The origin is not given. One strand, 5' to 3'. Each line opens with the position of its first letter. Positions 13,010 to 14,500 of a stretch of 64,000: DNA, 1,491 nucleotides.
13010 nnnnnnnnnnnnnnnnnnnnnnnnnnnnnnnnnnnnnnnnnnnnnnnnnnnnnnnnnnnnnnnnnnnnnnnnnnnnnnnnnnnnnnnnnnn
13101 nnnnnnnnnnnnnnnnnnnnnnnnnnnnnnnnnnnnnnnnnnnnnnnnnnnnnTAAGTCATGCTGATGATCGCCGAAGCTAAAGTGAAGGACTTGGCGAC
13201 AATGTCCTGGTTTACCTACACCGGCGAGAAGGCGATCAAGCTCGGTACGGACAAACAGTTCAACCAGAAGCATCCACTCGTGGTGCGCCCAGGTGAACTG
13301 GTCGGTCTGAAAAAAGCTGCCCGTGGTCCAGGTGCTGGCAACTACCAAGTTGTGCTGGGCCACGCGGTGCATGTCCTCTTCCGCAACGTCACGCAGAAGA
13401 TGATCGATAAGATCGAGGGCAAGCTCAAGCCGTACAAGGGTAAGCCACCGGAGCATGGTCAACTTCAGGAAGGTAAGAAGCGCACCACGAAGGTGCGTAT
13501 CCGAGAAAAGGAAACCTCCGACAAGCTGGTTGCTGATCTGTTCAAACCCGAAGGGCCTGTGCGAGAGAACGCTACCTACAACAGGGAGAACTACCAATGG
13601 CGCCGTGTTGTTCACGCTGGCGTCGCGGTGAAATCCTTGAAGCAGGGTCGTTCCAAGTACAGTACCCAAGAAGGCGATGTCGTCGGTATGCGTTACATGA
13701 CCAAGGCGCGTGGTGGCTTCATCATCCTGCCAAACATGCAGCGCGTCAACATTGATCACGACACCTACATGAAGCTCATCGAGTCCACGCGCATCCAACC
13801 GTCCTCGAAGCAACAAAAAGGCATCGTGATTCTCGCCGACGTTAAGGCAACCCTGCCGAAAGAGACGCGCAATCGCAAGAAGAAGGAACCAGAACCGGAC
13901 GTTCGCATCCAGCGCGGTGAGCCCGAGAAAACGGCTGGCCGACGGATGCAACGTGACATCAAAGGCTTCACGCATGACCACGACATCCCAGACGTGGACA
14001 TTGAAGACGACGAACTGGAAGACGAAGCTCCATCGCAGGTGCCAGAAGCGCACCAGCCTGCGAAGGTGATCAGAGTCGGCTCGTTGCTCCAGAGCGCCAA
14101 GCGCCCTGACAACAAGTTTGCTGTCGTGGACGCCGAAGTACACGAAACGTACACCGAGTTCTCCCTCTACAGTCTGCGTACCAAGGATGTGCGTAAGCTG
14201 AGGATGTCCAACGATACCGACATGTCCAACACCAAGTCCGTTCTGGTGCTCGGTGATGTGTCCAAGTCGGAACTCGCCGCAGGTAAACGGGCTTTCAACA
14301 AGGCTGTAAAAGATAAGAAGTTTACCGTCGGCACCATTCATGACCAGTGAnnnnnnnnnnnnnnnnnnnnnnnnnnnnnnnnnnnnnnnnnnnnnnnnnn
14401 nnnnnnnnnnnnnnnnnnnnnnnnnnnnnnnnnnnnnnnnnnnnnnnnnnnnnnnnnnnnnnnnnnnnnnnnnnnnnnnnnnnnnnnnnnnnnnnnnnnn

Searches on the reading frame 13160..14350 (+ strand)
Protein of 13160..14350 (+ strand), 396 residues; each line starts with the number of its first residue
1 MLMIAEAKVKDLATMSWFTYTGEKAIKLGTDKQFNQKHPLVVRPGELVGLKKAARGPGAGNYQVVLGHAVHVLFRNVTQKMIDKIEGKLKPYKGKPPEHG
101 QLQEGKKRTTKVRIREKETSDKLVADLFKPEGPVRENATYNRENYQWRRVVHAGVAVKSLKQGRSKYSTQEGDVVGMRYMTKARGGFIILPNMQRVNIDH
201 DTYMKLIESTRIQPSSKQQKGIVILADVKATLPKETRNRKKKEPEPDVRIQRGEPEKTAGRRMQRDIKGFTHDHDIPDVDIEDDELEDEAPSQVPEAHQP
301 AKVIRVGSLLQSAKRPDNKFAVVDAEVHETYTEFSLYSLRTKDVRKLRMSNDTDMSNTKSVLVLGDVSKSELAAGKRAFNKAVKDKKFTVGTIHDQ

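Call 82: search_protein_families(library=pfam, proteins=[window:13160-14350:+], max_evalue=0.01)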
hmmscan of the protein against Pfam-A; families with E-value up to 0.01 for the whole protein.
window:13160-14350:+ (396 aa): 1 family
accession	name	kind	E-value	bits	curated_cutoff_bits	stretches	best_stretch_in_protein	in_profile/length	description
PF20294.3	KMPT-N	-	7e-17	61.8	28.9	1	15-88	1-65/66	KTSC and Metallopeptidase N-terminal fusion domain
